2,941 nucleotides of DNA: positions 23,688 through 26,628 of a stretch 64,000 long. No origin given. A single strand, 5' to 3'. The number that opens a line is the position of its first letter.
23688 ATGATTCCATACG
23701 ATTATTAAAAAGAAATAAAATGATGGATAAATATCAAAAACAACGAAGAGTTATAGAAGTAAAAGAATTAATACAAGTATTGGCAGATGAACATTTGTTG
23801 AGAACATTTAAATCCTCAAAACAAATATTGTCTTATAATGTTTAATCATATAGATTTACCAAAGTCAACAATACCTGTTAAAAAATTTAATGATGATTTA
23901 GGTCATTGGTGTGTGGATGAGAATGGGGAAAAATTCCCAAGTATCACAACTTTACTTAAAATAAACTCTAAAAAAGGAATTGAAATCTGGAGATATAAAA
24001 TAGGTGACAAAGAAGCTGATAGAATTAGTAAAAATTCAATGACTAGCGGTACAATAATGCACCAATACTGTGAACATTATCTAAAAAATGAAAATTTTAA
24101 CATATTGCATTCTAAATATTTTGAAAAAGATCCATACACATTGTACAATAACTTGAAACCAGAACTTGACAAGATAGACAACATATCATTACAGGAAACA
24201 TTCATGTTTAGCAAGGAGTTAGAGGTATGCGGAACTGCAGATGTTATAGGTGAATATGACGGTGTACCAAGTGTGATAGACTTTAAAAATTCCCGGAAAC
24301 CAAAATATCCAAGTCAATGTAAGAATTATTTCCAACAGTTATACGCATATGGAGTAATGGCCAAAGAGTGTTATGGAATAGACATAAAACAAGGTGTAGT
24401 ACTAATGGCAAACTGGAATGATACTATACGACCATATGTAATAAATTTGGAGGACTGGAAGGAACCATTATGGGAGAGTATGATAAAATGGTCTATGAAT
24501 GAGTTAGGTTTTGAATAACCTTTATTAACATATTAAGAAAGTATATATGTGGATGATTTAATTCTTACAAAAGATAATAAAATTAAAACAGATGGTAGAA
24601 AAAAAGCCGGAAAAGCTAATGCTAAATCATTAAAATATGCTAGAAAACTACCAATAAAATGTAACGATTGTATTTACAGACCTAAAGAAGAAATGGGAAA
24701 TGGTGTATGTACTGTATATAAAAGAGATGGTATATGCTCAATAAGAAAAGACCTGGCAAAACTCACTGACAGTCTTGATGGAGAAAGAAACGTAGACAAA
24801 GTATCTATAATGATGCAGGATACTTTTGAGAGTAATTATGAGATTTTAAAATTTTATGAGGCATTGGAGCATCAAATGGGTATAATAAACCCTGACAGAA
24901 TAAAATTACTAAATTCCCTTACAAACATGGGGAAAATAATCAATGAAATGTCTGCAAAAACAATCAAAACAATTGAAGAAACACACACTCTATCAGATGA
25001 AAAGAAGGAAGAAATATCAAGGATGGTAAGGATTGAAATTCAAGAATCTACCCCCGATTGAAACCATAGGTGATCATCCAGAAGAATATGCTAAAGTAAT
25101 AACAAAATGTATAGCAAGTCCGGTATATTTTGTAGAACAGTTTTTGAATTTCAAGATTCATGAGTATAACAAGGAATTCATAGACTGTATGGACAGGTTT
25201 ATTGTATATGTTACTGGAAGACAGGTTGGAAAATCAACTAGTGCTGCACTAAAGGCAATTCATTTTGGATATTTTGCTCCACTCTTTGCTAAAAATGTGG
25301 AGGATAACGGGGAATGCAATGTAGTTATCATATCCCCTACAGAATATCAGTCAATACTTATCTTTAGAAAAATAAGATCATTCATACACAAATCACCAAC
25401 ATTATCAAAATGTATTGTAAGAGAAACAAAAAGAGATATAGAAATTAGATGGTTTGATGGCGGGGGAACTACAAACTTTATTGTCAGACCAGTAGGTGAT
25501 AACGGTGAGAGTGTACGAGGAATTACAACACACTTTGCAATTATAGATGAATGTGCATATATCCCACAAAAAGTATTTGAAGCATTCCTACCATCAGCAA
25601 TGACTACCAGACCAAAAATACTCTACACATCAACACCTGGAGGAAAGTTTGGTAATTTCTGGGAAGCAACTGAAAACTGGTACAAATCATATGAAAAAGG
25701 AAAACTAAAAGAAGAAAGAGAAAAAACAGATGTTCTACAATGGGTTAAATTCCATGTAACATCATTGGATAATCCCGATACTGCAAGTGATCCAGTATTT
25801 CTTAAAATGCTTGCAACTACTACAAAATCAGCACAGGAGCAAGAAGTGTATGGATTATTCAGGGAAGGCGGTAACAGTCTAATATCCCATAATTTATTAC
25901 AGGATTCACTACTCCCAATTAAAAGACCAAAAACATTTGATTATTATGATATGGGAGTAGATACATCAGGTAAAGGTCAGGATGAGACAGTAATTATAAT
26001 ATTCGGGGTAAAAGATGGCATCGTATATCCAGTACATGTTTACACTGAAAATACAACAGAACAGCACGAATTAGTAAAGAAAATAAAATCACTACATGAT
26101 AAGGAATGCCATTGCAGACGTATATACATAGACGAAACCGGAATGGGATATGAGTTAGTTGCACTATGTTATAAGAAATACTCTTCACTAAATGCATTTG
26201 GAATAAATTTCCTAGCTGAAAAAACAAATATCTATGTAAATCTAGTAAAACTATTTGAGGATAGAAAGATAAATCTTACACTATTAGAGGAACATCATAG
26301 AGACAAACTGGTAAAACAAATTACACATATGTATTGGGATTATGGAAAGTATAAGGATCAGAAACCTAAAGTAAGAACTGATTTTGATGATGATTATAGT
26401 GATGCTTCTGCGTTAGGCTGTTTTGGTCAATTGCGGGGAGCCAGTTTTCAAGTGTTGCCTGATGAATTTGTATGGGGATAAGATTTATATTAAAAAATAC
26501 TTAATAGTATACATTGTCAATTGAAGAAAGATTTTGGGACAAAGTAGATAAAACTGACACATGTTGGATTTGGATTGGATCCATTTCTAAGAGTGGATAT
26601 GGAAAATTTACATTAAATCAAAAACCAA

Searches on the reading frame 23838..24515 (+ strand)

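Call 55: search_protein_families(library=pfam, max_evalue=0.001, proteins=[window:23838-24515:+])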
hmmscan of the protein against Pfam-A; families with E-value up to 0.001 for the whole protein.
window:23838-24515:+ (226 aa): 0 families

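Call 56: search_protein_families(library=phrogs, max_evalue=0.001, proteins=[window:23838-24515:+])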
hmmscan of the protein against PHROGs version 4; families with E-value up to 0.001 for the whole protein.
window:23838-24515:+ (226 aa): 4 families
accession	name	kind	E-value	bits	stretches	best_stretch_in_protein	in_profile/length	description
phrog_298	-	DNA, RNA and nucleotide metabolism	1.9e-55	189.3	1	1-220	34-258/293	exonuclease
phrog_69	-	DNA, RNA and nucleotide metabolism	4.7e-11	43.4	1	66-209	119-288/501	exonuclease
phrog_1706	-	DNA, RNA and nucleotide metabolism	6.5e-06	26.8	1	64-218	81-209/293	CRISPR/Cas system associated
phrog_3953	-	DNA, RNA and nucleotide metabolism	0.00019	22.2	1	58-186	31-139/186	exonuclease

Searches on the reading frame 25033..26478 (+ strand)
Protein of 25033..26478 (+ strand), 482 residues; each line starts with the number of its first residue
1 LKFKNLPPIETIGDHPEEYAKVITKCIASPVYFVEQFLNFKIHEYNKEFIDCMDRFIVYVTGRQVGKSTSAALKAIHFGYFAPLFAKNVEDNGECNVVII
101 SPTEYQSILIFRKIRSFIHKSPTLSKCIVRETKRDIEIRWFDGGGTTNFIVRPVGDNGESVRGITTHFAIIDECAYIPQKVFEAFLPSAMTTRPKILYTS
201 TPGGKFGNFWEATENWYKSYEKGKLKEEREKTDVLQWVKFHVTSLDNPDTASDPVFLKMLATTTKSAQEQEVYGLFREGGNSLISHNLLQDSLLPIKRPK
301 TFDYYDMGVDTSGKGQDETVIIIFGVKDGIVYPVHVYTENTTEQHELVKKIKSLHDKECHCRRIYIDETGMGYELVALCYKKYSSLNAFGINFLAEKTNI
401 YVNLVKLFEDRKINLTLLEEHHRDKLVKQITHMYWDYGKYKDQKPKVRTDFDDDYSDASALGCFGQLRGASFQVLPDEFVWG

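Call 73: search_dna_similar(query=window:25033-26478:+, collection=phages, mode=protein, max_rows=12)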
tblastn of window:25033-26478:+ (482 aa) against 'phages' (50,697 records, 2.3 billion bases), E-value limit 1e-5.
Records with a match: 228; places in all: 228; records where one place covers at least 80% of the query: 13.
Best place of each record, by identity: <60% 228.
By first word of the organism name: Synechococcus 71; Acinetobacter 63; Aeromonas 22; Vibrio 18; Clostridium 7; Sinorhizobium 7; Klebsiella 7; Clostridioides 3; Pseudomonas 3; Pelagibacter 3; and 18 more.
By host as written in the record: - 78; Acinetobacter baumannii 19; Sinorhizobium meliloti 7; Aeromonas salmonicida 6; Synechococcus sp. 6; Synechococcus sp. MW02 5; Clostridium difficile 4; Synechococcus sp. WH 7803 4; and 61 more.
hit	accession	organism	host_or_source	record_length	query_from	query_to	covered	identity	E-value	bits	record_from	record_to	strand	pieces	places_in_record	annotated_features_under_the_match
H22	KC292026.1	Halogranum tailed virus 1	Halogranum sp. SS5-1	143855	25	466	92%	27.4%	9e-28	123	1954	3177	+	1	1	5: terminase large subunit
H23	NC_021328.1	Halogranum tailed virus 1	Halogranum sp. SS5-1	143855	25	466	92%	27.4%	9e-28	123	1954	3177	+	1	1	5: terminase large subunit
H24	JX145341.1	Clostridium phage phiMMP02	Clostridium difficile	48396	29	482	94%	22.0%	6e-7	58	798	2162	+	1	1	terminase large subunit | portal protein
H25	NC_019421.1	Clostridium phage phiMMP02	Clostridium difficile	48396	29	482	94%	22.0%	6e-7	58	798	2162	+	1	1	DEAD/DEAH box helicase family protein | portal protein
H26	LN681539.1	Clostridium phage phiCD505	Clostridium difficile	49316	29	482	94%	22.0%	6e-7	58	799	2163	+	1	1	putative terminase B | putative portal protein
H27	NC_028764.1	Clostridium phage phiCD505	Clostridium difficile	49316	29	482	94%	22.0%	6e-7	58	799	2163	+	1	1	DEAD/DEAH box helicase family protein | portal protein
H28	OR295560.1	Clostridioides phage phiCD508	Clostridioides difficile LCUS 0508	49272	29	482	94%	21.7%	2e-6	57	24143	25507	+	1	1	hypothetical protein | portal protein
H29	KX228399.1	Clostridium phage CDKM9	Clostridium difficile strain CD105HE1 ...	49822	29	482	94%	21.7%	2e-6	57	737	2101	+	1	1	terminase large subunit | portal protein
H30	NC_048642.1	Clostridium phage CDKM9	Clostridium difficile strain CD105HE1 ...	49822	29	482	94%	21.7%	2e-6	57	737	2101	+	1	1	DEAD/DEAH box helicase family protein | portal protein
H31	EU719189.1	Clostridioides phage phiCD27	Clostridioides difficile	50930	29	482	94%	21.7%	2e-6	57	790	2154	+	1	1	putative terminase B | putative portal protein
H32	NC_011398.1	Clostridioides phage phiCD27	Clostridioides difficile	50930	29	482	94%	21.7%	2e-6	57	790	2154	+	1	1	putative terminase B | portal protein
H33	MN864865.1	Acinetobacter phage vB_AbaM_PhT2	Acinetobacter baumannii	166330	17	380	76%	25.4%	1e-8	64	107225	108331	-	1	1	terminase DNA packaging enzyme large subunit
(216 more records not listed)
